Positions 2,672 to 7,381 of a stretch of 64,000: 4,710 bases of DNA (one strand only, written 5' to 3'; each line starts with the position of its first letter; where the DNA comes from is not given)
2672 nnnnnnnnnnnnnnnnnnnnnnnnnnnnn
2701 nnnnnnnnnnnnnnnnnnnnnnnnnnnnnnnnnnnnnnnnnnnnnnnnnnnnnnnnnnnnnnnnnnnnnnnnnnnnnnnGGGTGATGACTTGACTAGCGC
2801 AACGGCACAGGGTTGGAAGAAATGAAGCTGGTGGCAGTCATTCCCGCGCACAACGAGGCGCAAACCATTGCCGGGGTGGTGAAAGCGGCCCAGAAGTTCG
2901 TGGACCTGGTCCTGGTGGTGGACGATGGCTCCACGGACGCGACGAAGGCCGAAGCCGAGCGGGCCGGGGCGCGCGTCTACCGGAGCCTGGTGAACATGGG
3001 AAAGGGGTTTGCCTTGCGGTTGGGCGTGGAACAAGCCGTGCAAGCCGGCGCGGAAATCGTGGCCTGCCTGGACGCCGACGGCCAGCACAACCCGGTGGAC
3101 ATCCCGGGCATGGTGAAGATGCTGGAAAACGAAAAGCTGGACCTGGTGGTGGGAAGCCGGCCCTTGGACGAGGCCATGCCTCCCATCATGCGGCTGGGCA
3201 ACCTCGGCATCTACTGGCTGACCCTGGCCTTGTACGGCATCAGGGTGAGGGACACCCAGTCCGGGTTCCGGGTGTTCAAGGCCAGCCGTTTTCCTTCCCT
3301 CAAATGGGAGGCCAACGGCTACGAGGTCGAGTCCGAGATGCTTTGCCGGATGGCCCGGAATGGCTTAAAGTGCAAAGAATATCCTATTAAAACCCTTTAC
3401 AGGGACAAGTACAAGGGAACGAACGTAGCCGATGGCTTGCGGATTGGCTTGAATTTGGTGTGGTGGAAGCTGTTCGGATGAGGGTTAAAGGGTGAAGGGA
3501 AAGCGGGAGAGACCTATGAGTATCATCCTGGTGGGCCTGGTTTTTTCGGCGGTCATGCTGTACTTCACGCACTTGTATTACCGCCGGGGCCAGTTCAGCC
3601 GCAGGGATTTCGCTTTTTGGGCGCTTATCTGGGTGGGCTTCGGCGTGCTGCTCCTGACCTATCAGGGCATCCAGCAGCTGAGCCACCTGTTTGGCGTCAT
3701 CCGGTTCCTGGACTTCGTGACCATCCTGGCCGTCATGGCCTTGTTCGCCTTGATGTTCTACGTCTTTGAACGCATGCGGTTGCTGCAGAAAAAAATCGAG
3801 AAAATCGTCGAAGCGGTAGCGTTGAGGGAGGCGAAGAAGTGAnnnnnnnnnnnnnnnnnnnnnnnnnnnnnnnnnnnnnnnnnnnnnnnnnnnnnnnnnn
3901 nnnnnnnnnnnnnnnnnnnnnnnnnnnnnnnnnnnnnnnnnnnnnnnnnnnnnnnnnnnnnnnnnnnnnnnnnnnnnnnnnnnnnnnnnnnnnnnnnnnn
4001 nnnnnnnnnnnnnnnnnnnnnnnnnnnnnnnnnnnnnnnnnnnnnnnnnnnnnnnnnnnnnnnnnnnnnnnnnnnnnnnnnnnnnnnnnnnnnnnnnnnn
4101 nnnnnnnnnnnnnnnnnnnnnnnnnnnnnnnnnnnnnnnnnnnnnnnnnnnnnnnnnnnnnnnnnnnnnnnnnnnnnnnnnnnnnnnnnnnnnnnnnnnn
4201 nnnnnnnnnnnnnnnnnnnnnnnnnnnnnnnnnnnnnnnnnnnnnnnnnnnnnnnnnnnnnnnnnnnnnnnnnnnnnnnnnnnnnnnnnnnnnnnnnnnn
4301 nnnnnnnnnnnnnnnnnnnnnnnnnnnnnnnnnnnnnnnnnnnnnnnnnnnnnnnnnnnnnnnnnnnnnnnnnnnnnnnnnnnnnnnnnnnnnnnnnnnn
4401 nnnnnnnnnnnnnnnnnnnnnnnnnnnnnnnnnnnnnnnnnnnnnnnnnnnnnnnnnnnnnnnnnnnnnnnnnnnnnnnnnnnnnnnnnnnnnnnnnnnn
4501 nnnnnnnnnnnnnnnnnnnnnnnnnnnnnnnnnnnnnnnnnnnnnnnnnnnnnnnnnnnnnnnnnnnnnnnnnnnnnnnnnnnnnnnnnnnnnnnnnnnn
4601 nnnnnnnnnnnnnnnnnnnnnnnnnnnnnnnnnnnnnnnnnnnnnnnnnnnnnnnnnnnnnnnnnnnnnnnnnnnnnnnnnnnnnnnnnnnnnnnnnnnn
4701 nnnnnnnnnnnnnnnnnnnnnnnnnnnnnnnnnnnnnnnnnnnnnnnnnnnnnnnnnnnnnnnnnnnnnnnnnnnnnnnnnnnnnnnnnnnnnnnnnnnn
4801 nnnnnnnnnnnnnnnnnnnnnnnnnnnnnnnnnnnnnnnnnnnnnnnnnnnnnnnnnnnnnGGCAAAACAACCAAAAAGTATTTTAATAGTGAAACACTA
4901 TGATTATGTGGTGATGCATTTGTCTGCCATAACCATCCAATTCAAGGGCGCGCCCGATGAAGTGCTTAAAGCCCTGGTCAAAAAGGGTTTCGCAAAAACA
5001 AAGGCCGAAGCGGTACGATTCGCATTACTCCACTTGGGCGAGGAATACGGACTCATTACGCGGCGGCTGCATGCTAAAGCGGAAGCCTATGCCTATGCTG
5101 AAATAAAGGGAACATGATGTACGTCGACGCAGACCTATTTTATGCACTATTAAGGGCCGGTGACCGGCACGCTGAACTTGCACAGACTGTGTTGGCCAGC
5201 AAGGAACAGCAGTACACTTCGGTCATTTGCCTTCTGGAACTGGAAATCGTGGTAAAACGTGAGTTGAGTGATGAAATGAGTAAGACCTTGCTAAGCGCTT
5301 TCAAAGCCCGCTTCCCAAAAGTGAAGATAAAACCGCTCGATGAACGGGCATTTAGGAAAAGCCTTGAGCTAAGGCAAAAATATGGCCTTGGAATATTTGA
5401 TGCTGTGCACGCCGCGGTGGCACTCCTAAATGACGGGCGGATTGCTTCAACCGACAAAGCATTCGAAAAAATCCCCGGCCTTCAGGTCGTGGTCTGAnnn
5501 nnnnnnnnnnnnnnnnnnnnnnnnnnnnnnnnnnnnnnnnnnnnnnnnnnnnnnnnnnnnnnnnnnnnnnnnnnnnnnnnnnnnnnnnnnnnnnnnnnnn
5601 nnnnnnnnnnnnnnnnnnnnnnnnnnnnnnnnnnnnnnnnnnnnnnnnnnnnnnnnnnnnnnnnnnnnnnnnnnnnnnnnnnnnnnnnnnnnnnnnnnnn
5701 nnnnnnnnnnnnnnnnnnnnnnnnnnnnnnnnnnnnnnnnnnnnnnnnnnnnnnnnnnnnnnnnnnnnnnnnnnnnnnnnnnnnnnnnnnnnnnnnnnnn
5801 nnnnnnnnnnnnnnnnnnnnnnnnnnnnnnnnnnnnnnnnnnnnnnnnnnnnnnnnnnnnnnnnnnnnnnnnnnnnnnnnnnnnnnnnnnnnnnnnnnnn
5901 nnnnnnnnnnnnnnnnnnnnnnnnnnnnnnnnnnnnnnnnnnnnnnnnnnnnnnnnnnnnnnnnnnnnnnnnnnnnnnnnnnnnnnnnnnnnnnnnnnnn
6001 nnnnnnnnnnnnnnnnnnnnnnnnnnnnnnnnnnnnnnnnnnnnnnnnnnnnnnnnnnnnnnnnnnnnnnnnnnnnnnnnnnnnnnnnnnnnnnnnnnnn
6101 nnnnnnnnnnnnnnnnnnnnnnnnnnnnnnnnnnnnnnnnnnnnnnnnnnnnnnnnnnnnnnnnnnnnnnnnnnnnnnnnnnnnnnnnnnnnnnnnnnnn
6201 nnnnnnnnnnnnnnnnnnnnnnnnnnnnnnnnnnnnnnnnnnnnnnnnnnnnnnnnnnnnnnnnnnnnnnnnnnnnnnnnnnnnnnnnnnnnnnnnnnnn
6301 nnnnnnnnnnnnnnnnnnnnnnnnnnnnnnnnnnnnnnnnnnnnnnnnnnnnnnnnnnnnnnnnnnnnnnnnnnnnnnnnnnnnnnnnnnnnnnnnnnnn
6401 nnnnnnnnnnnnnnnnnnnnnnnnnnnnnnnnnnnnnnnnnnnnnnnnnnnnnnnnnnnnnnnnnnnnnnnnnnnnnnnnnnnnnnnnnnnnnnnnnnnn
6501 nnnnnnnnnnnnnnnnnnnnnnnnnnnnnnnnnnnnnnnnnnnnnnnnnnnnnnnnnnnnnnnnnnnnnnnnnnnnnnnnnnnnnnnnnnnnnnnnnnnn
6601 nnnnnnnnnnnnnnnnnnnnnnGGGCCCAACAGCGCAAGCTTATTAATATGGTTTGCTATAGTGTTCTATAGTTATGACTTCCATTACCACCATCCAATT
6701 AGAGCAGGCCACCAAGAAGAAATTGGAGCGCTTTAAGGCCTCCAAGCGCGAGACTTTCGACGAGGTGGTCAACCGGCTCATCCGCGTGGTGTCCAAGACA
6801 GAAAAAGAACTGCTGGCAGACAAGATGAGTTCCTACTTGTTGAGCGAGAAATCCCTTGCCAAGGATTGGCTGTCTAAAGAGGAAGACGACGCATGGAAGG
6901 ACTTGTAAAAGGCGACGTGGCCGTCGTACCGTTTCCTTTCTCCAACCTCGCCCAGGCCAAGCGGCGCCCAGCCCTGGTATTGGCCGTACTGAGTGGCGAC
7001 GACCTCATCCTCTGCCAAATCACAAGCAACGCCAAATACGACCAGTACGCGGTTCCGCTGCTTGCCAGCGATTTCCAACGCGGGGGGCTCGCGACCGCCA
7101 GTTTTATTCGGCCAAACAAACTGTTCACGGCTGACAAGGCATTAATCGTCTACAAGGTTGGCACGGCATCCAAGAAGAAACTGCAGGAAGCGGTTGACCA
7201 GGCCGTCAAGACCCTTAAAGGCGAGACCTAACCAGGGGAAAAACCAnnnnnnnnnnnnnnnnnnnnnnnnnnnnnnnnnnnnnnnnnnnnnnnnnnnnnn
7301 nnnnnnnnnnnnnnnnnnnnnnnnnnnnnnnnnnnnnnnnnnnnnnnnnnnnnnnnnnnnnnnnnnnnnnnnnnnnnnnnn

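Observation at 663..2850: AbiEi/AbiEii cassette flanked by 29-bp direct repeats that duplicate the start of the neighbouring GT2 gene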

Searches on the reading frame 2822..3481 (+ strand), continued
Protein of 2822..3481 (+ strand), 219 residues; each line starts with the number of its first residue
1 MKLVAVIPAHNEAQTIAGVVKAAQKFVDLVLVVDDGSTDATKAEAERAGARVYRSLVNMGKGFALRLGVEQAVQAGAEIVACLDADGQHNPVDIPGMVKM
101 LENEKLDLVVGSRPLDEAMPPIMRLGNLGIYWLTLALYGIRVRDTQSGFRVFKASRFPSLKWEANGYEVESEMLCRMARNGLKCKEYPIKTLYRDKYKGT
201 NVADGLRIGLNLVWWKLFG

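Call 34: find_homologous_proteins(query=L001:6449-7705:+, max_evalue=0.00001)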
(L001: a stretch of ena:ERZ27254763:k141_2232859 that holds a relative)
Query L001:6449-7705:+ (419 aa): 75 proteins with E <= 0.00001 among 8000 candidates.
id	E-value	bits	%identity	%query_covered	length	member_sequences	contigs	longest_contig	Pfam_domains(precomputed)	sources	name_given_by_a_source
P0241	3.9e-279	943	100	100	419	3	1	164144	PF01522.27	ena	-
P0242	8.9e-129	448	59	83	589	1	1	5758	PF13847.13,PF13489.13,PF13649.13,PF01522.27,PF01209.25,PF08241.19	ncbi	-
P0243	5.5e-109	383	54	77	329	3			PF01522.27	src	-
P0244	1.2e-99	352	53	81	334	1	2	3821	PF01522.27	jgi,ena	-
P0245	1.3e-37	148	31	71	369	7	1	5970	PF01522.27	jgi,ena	jgi:peptidoglycan/xylan/chitin deacetylase (PgdA/CDA1 family)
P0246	1.4e-31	128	31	66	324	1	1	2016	PF01522.27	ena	-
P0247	1.5e-29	122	31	73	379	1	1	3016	PF01522.27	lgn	-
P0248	6.9e-28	116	28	75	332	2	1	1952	PF01522.27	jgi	jgi:peptidoglycan/xylan/chitin deacetylase (PgdA/CDA1 family)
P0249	2.5e-25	108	28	68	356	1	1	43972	PF01522.27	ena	-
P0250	7.2e-25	106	34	31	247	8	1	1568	PF01522.27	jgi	jgi:peptidoglycan/xylan/chitin deacetylase (PgdA/CDA1 family)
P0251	6.5e-24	103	30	67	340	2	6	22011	PF01522.27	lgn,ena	-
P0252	1.2e-23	102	66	19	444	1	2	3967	PF13749.13,PF04326.20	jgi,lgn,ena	-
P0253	1.3e-23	102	27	67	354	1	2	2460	PF01522.27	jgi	jgi:peptidoglycan/xylan/chitin deacetylase (PgdA/CDA1 family)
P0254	1.7e-23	102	28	68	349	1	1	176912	PF01522.27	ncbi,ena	-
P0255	9.7e-23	99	27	64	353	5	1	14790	PF01522.27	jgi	jgi:peptidoglycan/xylan/chitin deacetylase (PgdA/CDA1 family)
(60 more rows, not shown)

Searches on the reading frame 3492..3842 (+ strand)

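Call 7: search_protein_families(library=pfam, proteins=[window:3492-3842:+], max_evalue=0.01)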
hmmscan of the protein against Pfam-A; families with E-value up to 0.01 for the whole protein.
window:3492-3842:+ (116 aa): 2 families
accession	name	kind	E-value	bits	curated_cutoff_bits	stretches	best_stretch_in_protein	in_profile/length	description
PF10066.14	DUF2304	-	1.4e-15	57.9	25.5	1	13-114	4-105/106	Uncharacterized conserved protein (DUF2304)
PF10785.14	NADH-u_ox-rdase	-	0.002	19.2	25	0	65-101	15-51/87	NADH-ubiquinone oxidoreductase complex I, 21 kDa subunit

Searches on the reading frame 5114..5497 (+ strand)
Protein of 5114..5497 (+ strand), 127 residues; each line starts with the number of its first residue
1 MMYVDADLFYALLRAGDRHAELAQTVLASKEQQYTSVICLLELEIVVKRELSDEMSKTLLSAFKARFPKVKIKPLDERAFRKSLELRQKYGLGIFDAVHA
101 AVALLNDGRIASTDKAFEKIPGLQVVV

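Call 7: search_protein_families(library=pfam, proteins=[window:5114-5497:+], max_evalue=0.01)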
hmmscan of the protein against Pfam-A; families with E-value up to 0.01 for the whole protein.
window:5114-5497:+ (127 aa): 1 family
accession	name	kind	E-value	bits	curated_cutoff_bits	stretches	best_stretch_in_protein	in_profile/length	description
PF01850.27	PIN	-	1.1e-18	68.4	23.6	1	2-122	1-119/120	PIN domain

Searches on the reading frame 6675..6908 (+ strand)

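Call 81: search_protein_families(library=pfam, proteins=[window:6675-6908:+], max_evalue=0.01)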
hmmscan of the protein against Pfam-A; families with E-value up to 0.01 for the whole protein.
window:6675-6908:+ (77 aa): 1 family
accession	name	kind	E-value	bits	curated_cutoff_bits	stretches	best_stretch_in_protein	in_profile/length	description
PF24434.1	DUF7557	-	9.8e-09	35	25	1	5-43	2-39/45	Family of unknown function (DUF7557)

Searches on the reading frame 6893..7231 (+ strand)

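Call 81: search_protein_families(library=pfam, proteins=[window:6893-7231:+], max_evalue=0.01)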
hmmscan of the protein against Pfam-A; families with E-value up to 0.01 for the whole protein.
window:6893-7231:+ (112 aa): 1 family
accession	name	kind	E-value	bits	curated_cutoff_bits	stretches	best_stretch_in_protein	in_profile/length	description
PF02452.23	PemK_toxin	-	3.7e-10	40.4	23.1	1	6-106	2-106/109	PemK-like, MazF-like toxin of type II toxin-antitoxin system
